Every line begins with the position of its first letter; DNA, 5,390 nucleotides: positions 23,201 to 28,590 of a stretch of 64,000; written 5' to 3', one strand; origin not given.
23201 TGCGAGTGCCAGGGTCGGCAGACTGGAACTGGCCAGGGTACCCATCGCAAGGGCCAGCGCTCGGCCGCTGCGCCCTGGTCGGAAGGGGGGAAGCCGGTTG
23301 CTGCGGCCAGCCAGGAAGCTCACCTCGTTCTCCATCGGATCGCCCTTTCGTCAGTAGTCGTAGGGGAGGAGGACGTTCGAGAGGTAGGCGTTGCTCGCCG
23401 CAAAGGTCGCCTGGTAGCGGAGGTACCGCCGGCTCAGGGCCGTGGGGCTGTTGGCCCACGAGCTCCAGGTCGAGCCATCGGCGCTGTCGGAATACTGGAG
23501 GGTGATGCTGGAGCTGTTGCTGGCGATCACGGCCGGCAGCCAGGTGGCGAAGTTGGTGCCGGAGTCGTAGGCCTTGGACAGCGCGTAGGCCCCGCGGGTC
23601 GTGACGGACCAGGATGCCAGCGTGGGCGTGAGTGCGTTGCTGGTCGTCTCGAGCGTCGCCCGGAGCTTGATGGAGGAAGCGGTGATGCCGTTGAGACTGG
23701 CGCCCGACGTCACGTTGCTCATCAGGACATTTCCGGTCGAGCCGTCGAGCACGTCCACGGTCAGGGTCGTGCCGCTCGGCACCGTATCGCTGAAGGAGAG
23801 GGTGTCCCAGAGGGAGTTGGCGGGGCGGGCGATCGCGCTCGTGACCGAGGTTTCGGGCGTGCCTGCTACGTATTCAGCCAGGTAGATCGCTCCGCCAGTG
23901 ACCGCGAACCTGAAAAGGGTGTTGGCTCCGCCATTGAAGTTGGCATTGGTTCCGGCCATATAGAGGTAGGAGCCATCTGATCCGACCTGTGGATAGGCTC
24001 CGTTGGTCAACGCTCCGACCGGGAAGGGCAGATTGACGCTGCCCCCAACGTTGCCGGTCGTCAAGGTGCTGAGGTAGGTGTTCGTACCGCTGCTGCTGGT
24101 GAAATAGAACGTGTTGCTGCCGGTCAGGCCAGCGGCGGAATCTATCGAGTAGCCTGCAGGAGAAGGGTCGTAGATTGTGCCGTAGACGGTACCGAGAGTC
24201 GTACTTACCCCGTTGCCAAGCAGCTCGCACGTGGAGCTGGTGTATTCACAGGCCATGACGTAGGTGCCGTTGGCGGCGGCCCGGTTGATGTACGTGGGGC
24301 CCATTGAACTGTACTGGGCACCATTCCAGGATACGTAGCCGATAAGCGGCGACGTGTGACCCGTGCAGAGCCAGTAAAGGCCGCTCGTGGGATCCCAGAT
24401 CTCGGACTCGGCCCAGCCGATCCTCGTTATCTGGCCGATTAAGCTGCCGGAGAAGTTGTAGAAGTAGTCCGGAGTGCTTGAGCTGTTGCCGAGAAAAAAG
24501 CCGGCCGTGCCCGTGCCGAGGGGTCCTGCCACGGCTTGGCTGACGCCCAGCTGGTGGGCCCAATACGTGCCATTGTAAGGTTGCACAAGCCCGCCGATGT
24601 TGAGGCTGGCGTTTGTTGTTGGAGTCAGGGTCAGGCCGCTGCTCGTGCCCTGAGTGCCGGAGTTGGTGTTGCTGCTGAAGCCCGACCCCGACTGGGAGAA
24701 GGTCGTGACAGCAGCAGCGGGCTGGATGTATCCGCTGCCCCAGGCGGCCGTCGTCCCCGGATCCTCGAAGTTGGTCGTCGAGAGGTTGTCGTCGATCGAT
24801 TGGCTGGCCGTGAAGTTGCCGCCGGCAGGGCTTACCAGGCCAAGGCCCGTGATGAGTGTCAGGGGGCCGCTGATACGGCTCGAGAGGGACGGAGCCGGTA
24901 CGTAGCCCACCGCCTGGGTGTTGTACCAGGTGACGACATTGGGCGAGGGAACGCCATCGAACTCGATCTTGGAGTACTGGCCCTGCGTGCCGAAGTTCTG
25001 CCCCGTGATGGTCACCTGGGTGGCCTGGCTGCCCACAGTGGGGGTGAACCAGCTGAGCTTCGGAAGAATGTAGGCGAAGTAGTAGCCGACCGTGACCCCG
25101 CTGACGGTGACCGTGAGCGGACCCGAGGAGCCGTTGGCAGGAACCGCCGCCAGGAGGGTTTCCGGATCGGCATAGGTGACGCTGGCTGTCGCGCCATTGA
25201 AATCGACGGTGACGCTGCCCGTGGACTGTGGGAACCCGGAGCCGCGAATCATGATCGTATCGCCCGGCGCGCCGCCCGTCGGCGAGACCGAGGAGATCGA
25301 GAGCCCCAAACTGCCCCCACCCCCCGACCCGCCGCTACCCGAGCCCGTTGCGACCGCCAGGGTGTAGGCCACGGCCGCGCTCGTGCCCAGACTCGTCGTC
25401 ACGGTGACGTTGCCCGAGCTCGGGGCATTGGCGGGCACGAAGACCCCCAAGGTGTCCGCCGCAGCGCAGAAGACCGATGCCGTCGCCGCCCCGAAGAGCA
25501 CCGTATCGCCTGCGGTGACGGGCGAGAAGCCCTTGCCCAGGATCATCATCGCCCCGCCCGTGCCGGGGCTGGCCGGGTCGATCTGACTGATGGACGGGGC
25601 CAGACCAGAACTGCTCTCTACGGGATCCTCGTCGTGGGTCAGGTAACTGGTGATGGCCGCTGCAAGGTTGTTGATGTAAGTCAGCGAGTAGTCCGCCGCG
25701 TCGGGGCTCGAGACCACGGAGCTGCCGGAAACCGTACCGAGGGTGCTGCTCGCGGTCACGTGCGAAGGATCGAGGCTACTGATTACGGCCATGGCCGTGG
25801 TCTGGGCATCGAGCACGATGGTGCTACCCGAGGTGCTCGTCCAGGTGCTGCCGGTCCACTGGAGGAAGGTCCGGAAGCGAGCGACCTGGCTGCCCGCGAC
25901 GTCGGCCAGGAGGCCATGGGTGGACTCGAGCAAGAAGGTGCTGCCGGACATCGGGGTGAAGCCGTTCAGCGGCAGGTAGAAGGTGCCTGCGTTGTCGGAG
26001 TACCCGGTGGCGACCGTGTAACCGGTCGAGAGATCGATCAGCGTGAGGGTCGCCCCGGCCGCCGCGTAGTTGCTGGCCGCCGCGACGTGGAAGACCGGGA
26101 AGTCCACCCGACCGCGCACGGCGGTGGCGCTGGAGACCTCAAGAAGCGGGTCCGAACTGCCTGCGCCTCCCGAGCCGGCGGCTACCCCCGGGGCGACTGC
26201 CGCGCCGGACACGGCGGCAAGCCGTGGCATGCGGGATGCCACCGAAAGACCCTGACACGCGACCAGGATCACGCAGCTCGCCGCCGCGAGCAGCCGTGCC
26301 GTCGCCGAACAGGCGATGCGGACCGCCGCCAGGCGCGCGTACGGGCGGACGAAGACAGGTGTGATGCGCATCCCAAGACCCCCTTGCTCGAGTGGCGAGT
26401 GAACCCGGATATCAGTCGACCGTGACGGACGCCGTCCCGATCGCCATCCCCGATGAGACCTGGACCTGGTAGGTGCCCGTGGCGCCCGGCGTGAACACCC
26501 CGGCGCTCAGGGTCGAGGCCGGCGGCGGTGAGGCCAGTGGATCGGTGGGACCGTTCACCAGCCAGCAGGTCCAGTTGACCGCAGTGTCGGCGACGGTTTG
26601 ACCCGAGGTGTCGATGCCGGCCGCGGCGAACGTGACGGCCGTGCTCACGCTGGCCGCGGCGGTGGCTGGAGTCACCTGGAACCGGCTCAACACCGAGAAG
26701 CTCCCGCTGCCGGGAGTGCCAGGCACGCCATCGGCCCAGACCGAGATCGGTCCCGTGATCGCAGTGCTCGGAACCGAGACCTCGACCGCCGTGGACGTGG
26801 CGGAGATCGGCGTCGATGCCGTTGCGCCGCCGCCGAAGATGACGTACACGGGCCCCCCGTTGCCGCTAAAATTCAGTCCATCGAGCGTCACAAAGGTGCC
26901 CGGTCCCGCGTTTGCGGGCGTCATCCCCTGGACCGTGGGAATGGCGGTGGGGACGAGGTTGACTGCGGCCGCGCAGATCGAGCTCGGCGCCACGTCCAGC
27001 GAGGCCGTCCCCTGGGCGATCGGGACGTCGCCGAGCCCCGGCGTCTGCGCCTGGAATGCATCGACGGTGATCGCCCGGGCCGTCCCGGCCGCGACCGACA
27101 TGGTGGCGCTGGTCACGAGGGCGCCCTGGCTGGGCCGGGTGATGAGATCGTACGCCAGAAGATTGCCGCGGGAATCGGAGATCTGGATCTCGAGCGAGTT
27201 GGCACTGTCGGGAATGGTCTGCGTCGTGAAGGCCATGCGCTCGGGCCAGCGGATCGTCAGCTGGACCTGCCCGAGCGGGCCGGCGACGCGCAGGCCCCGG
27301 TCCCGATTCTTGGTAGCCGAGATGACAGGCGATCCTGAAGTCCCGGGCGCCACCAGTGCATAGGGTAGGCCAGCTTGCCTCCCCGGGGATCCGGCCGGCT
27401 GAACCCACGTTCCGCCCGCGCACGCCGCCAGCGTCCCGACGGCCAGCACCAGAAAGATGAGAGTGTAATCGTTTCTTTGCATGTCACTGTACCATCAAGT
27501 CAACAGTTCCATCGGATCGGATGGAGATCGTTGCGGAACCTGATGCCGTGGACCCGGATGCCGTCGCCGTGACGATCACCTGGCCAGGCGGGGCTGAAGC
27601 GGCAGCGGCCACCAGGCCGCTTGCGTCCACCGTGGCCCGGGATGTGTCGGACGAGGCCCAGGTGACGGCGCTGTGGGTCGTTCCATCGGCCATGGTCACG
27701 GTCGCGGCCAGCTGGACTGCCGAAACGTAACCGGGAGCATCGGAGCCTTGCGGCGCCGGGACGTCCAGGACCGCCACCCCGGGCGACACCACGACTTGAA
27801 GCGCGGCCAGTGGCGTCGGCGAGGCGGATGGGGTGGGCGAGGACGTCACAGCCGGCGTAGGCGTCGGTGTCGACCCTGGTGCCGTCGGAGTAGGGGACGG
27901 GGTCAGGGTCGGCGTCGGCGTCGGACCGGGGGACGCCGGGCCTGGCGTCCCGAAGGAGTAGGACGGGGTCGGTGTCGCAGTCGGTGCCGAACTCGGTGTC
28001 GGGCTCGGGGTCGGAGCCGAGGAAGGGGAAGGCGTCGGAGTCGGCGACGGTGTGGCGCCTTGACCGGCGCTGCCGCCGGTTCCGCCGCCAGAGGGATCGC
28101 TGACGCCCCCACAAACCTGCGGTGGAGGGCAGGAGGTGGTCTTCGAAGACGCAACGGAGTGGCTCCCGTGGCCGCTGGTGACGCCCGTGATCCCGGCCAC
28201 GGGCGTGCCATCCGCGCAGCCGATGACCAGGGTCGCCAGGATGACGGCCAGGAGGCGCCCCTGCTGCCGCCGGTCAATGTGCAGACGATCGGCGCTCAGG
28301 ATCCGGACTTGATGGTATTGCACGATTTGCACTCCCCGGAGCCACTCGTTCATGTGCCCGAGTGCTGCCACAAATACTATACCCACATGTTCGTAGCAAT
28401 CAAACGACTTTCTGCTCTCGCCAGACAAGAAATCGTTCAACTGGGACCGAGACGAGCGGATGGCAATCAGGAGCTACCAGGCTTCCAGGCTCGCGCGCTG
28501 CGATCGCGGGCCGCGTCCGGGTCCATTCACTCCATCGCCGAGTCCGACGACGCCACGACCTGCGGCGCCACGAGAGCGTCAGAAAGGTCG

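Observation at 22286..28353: Four-gene operon of IPT/TIG and Big-domain lipoproteins with paralogous CarboxypepD_reg-like N-domains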

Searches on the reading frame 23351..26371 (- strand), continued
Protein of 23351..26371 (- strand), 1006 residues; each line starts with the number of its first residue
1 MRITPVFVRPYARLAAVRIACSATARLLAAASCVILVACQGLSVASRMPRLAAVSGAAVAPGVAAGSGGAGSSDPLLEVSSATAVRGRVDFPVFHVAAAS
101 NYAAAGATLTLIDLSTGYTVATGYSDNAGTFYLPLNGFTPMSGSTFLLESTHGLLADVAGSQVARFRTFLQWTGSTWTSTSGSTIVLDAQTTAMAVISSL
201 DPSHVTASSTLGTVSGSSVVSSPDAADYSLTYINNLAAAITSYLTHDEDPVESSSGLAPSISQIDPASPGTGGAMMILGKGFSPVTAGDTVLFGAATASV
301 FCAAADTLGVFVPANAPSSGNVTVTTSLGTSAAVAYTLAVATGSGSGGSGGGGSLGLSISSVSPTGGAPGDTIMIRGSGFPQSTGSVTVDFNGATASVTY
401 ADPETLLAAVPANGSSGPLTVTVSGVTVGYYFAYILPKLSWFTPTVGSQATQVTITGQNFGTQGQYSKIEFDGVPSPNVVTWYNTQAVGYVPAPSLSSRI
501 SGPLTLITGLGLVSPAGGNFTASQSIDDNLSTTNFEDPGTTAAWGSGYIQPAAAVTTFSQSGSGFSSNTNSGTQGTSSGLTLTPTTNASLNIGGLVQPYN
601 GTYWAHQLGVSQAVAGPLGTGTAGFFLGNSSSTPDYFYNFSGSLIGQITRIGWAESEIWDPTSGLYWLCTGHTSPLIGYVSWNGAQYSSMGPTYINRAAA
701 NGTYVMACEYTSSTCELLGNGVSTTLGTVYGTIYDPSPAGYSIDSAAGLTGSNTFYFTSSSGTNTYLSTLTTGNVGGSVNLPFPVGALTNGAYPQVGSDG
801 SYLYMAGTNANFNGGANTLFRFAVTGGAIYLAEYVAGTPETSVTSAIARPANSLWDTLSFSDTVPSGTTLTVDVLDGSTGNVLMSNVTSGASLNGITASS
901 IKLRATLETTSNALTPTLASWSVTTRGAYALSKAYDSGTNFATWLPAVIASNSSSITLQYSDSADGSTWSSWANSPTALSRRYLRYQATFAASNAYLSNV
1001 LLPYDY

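Call 33: fold_search(model_id=the predicted structure, library=pdb)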
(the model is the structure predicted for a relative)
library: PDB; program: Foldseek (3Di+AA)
matches with E <= 10: 1295; with E <= 0.001: 147
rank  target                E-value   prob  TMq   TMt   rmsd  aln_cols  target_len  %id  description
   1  5l56_A                9.2e-14  1.00  0.11  0.10  17.1       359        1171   16  Plexin A1 full extracellular region, domains 1 to 10, to 4 angstrom (released 2016-07-06)
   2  5l5k                  3.9e-13  1.00  0.12  0.10  16.3       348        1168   14  Plexin A4 full extracellular region, domains 1 to 10, data to 7.5 angstrom, spacegroup P4(1) (released 2016-07-06)
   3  5l7n                  4.3e-11  1.00  0.11  0.23  15.6       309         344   17  Plexin A1 extracellular fragment, domains 7-10 (IPT3-IPT6) (released 2017-03-15)
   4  5e7g_A                1.1e-10  1.00  0.12  0.24  17.4       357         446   16  Crystal structure of Bacova_02650 with xylogluco-oligosaccharide (released 2016-05-04)
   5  7z4f_G                1.5e-09  1.00  0.11  0.12  56.9       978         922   10  Tail of phage SU10 genome release intermediate (released 2022-08-17)
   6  6gcu_A                5.2e-09  1.00  0.11  0.15  15.5       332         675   14  MET receptor in complex with InlB internalin domain and DARPin A3A (released 2019-05-15)
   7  5l5g_C                6.4e-09  1.00  0.09  0.09  12.9       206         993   17  Plexin A2 full extracellular region, domains 1 to 8 modeled, data to 10 angstrom (released 2016-07-06)
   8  9flp_A                8.8e-09  0.96  0.08  0.09  75.6      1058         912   10  CryoEM structure of the neck (1403-2314) in the grappling hook protein A (GhpA) in the bacterium Aureispira sp. CCB-QB (released 2024-10-16)
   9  5l5l_A                1.2e-08  1.00  0.11  0.11  18.3       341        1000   13  Plexin A4 full extracellular region, domains 1 to 8 modeled, data to 8 angstrom, spacegroup P2(1) (released 2016-07-06)
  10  5lsp_A                3.2e-08  1.00  0.12  0.38   7.0       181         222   19  107_A07 Fab in complex with fragment of the Met receptor (released 2017-09-13)
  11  7m0r_A                4.3e-08  1.00  0.11  0.10  15.3       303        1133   16  Cryo-EM structure of the Sema3A/PlexinA4/Neuropilin 1 complex (released 2021-05-05)
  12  7mo7_B                8.5e-08  1.00  0.11  0.15  15.8       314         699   15  Cryo-EM structure of 2:2 c-MET/HGF holo-complex (released 2021-06-09)
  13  5l5g_A                3.8e-07  1.00  0.08  0.09  20.5       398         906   10  Plexin A2 full extracellular region, domains 1 to 8 modeled, data to 10 angstrom (released 2016-07-06)
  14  4hw6_B                4.0e-07  1.00  0.11  0.22  49.2       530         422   10  Crystal structure of an auxiliary nutrient binding protein (BACOVA_00264) from Bacteroides ovatus ATCC 8483 at 1.70 A  (released 2012-12-12)
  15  6e57_C                6.7e-07  1.00  0.08  0.17  19.9       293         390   14  Bacteroides ovatus mixed-linkage glucan utilization locus (MLGUL) SGBP-B in complex with mixed-linkage heptasaccharide (released 2019-05-29)
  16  6e57_A                1.0e-06  1.00  0.09  0.17  16.2       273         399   15  Bacteroides ovatus mixed-linkage glucan utilization locus (MLGUL) SGBP-B in complex with mixed-linkage heptasaccharide (released 2019-05-29)
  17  6e57_B                1.1e-06  1.00  0.09  0.17  20.2       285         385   14  Bacteroides ovatus mixed-linkage glucan utilization locus (MLGUL) SGBP-B in complex with mixed-linkage heptasaccharide (released 2019-05-29)
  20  3hrp                  1.2e-06  1.00  0.10  0.21  35.0       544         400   13  Crystal structure of Structural genomics protein of unknown function (NP_812590.1) from Bacteroides thetaiotaomicron VPI (released 2009-08-04)
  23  7k44                  1.5e-06  1.00  0.08  0.20  15.7       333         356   14  SGBP-B from a complex xyloglucan utilization locus in Bacteroides uniformis (released 2021-09-29)
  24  6d2y                  1.6e-06  1.00  0.09  0.19  30.5       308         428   14  Crystal structure of surface glycan-binding protein PbSGBP-B from Prevotella bryantii (released 2019-10-16)
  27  4hw6_A                2.6e-06  1.00  0.11  0.23  49.5       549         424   11  Crystal structure of an auxiliary nutrient binding protein (BACOVA_00264) from Bacteroides ovatus ATCC 8483 at 1.70 A  (released 2012-12-12)
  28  3tc9_A                3.0e-06  1.00  0.09  0.19  48.3       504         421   12  Crystal structure of an auxiliary nutrient binding protein (BT_3476) from Bacteroides thetaiotaomicron VPI-5482 at 2.2 (released 2011-09-21)
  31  3tc9_B                3.9e-06  1.00  0.08  0.18  51.8       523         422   10  Crystal structure of an auxiliary nutrient binding protein (BT_3476) from Bacteroides thetaiotaomicron VPI-5482 at 2.2 (released 2011-09-21)
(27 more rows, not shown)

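Call 57: search_protein_families(library=pfam, proteins=[L003:13908-16820:+, L005:9457-12612:+], max_evalue=0.01)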
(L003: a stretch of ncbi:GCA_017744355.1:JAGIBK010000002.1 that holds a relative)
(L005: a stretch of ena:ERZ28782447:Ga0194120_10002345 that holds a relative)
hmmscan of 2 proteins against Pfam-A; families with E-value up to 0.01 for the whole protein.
L003:13908-16820:+ (970 aa): 1 family
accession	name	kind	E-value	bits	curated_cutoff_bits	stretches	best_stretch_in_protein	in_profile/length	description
PF00486.34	Trans_reg_C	-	0.0037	17.7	26.2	0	829-891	9-72/77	Transcriptional regulatory protein, C terminal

L005:9457-12612:+ (1051 aa): 1 family
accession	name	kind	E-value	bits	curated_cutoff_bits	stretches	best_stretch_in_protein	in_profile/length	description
PF01833.30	TIG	-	1.7e-14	54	20.9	2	340-412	3-79/84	IPT/TIG domain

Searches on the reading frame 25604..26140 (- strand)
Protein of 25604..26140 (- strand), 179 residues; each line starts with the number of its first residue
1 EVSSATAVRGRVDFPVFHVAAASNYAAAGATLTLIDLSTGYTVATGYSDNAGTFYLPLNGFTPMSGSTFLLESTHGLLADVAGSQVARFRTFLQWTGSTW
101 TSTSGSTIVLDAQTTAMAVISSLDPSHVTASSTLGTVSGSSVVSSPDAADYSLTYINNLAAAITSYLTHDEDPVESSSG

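Call 29: search_protein_families(library=pfam, proteins=[window:25604-26140:-], max_evalue=10)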
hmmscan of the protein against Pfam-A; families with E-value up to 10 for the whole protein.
window:25604-26140:- (179 aa): 1 family
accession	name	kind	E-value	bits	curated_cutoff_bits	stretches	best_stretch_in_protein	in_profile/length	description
PF22861.1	GEO12453p1-like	-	6.8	8.3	32.2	1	124-167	19-62/74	GEO12453p1-like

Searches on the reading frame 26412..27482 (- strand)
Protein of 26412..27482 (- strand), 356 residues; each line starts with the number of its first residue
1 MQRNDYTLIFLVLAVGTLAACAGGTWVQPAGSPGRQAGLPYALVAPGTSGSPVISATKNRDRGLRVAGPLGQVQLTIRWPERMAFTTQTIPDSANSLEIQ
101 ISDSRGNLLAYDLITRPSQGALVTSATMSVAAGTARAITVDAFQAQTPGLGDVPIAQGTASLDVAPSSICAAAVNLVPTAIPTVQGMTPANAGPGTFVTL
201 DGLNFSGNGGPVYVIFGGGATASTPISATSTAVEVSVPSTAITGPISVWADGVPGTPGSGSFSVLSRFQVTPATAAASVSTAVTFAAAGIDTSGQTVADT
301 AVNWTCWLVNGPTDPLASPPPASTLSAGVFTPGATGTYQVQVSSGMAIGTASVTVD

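Call 3: search_protein_families(library=pfam, proteins=[window:26412-27482:-], max_evalue=0.01)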
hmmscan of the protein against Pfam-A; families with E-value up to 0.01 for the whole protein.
window:26412-27482:- (356 aa): 1 family
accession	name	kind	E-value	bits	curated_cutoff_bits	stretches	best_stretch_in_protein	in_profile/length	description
PF01833.30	TIG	-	0.00034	21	20.9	1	182-263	1-83/84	IPT/TIG domain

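Call 4: search_protein_families(library=ncbifam, proteins=[window:26412-27482:-], max_evalue=0.01)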
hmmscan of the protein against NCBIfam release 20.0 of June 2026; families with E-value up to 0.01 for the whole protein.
window:26412-27482:- (356 aa): 0 families

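Call 16: find_homologous_proteins(query=window:26412-27482:-)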
Query window:26412-27482:- (356 aa): 3 proteins with E <= 0.001 among 8000 candidates.
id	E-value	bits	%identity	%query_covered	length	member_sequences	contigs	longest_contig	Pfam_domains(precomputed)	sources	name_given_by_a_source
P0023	2.4e-218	742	100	100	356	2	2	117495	-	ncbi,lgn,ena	-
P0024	4.7e-53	199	42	100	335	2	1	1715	PF01833.31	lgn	-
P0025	7.5e-18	83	33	85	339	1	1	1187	-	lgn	-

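Call 29: search_protein_families(library=pfam, proteins=[window:26415-27482:-], max_evalue=10)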
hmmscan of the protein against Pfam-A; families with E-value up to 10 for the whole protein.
window:26415-27482:- (356 aa): 1 family
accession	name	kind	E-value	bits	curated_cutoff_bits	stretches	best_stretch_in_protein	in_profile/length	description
PF01833.30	TIG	-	0.00034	21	20.9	1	182-263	1-83/84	IPT/TIG domain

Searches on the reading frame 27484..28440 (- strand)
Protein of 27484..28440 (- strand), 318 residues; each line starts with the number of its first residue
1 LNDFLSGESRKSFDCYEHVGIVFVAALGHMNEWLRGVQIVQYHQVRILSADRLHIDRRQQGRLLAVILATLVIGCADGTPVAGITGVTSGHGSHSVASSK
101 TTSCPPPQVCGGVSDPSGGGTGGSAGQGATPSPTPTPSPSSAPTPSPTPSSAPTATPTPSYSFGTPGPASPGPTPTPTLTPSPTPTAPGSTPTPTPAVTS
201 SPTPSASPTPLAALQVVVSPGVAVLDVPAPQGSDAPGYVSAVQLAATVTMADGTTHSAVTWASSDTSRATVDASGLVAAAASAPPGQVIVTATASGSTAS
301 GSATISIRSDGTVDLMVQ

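Call 3: search_protein_families(library=pfam, proteins=[window:27484-28440:-], max_evalue=0.01)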
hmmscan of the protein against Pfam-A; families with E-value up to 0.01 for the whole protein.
window:27484-28440:- (318 aa): 2 families
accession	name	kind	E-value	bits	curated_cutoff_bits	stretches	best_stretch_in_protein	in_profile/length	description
PF02368.24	Big_2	-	5.4e-07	29.9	22.8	1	241-295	19-69/79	Bacterial Ig-like domain (group 2)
PF20578.4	aBig_2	-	0.0052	17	27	1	251-305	29-82/89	Atrophied bacterial Ig domain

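Call 4: search_protein_families(library=ncbifam, proteins=[window:27484-28440:-], max_evalue=0.01)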
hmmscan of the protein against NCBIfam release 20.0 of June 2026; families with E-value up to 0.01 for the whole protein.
window:27484-28440:- (318 aa): 0 families
